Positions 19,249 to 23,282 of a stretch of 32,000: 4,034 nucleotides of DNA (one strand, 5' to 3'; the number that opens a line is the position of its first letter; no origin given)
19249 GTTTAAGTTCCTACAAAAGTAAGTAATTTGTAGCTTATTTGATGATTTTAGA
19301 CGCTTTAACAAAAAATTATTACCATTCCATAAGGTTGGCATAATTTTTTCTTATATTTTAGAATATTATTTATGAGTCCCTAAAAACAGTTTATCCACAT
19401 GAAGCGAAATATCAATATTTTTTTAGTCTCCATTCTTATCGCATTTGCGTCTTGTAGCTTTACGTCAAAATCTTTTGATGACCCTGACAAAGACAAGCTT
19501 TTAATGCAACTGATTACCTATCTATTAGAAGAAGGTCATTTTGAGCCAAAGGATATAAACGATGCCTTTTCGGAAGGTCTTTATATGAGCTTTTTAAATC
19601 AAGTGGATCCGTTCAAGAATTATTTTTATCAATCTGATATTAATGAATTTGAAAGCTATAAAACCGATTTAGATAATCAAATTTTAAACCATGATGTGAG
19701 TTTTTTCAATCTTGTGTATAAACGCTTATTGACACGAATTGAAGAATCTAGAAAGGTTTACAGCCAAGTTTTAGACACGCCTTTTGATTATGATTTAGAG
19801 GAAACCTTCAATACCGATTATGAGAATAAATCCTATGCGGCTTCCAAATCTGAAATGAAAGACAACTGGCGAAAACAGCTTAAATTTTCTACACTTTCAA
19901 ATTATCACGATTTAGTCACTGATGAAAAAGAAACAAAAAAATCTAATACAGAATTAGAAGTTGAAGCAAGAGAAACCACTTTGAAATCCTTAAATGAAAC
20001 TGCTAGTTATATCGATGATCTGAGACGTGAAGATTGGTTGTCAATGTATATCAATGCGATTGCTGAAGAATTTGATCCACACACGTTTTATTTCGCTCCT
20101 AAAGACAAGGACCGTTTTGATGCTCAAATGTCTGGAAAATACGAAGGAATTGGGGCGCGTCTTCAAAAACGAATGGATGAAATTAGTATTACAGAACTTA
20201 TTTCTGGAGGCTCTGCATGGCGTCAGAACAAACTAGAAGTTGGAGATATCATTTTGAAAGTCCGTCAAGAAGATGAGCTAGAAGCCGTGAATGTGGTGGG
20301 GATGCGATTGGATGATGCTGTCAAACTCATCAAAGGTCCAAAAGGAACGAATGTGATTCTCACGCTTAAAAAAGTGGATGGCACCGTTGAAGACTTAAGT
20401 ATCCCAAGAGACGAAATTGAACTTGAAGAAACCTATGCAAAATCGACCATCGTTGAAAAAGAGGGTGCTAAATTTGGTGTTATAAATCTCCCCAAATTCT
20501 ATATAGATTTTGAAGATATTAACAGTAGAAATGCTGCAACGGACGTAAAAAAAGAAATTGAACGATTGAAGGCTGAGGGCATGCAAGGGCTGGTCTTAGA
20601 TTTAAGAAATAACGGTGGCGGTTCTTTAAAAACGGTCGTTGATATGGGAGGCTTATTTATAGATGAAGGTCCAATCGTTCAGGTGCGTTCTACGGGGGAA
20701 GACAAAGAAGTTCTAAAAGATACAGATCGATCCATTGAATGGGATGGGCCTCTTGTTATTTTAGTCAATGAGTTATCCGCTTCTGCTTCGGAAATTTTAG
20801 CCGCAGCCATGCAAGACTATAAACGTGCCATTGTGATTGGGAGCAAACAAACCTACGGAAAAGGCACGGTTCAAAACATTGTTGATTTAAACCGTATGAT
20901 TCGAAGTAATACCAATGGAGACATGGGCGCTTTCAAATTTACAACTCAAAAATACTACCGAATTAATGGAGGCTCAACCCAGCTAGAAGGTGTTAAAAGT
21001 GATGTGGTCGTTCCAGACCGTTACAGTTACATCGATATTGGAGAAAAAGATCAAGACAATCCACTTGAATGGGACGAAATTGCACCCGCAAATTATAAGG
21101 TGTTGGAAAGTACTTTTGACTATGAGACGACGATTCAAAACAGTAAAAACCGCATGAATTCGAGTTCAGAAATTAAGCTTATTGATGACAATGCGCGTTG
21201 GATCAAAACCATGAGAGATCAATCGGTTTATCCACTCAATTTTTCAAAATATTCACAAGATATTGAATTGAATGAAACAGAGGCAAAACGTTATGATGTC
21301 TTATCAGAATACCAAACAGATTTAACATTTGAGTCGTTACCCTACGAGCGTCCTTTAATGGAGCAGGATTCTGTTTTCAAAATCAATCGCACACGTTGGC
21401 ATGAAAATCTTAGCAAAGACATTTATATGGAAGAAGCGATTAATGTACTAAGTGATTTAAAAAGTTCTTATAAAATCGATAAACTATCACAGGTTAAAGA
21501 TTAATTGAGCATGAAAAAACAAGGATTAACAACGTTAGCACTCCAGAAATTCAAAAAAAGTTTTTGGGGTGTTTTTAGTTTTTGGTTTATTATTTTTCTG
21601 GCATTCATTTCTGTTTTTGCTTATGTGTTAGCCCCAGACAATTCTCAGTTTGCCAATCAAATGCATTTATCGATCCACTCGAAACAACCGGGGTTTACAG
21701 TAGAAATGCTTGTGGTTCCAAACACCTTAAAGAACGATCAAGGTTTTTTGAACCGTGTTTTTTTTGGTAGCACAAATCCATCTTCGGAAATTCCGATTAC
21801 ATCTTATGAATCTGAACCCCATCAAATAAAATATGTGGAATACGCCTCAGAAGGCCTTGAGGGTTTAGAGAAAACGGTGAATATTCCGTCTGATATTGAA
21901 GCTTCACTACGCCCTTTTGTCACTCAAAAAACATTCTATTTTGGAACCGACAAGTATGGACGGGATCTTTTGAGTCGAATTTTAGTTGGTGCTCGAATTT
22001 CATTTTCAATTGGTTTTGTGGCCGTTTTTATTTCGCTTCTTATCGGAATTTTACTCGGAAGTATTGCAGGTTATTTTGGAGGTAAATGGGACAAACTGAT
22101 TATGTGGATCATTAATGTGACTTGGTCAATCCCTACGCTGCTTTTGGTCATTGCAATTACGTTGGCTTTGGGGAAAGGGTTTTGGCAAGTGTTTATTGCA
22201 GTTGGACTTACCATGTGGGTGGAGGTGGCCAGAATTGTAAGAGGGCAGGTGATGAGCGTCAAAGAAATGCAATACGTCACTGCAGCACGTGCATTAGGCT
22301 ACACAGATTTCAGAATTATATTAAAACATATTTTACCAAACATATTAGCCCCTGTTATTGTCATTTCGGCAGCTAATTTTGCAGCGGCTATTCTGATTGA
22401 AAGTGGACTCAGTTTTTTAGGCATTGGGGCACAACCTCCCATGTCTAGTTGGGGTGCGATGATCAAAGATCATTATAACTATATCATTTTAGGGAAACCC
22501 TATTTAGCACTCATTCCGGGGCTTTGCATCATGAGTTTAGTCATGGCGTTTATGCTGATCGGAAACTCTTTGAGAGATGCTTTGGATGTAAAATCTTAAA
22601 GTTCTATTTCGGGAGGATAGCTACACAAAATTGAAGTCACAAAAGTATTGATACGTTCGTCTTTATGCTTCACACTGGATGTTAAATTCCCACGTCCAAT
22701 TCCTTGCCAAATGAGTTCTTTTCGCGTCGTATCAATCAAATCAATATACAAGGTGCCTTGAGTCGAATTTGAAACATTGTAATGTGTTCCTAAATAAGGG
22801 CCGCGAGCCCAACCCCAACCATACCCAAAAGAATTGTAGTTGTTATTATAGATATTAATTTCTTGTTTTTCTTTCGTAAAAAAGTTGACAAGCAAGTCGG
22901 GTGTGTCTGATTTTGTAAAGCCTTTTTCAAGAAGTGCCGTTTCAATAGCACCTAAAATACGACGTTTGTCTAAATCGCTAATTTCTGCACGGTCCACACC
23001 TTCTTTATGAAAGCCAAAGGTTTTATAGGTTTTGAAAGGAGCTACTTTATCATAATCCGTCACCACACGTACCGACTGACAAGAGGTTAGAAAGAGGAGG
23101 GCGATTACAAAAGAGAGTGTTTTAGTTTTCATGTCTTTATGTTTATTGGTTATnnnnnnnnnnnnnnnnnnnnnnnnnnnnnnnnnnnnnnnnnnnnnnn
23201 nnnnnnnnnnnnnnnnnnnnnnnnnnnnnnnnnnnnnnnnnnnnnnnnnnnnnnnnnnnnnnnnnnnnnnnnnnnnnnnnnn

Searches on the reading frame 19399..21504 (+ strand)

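Call 32: search_protein_families(library=pfam, proteins=[window:19399-21504:+], max_evalue=0.0001)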
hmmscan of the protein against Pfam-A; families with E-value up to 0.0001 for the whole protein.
window:19399-21504:+ (701 aa): 4 families
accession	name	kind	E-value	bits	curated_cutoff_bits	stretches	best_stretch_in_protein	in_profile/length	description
PF17804.6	TSP_NTD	-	2.4e-50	171.8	26.4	1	41-235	3-188/188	Tail specific protease N-terminal domain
PF03572.23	Peptidase_S41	-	4.5e-47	160.1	24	1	359-538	2-165/165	Peptidase family S41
PF11818.13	DUF3340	-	6.1e-34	117.8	28.6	1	542-688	1-154/155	C-terminal domain of tail specific protease (DUF3340)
PF00595.29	PDZ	-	2e-09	38.1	23.2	1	247-322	8-79/81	PDZ domain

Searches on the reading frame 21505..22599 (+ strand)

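Call 32: search_protein_families(library=pfam, proteins=[window:21505-22599:+], max_evalue=0.0001)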
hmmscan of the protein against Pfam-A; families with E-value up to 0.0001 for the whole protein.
window:21505-22599:+ (364 aa): 2 families
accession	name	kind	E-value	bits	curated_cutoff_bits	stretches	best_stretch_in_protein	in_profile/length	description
PF00528.27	BPD_transp_1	-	1.5e-29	103.5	26.4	1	181-361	1-179/184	Binding-protein-dependent transport system inner membrane component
PF12911.12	OppC_N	-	1.7e-05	25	23.9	1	11-51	5-47/53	N-terminal TM domain of oligopeptide transport permease C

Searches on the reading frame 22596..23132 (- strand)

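Call 32: search_protein_families(library=pfam, proteins=[window:22596-23132:-], max_evalue=0.0001)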
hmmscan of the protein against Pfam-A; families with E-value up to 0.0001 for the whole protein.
window:22596-23132:- (178 aa): 1 family
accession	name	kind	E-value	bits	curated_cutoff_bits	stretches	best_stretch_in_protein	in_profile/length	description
PF13590.11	DUF4136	-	5.4e-41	141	32.8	1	23-174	1-152/152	Domain of unknown function (DUF4136)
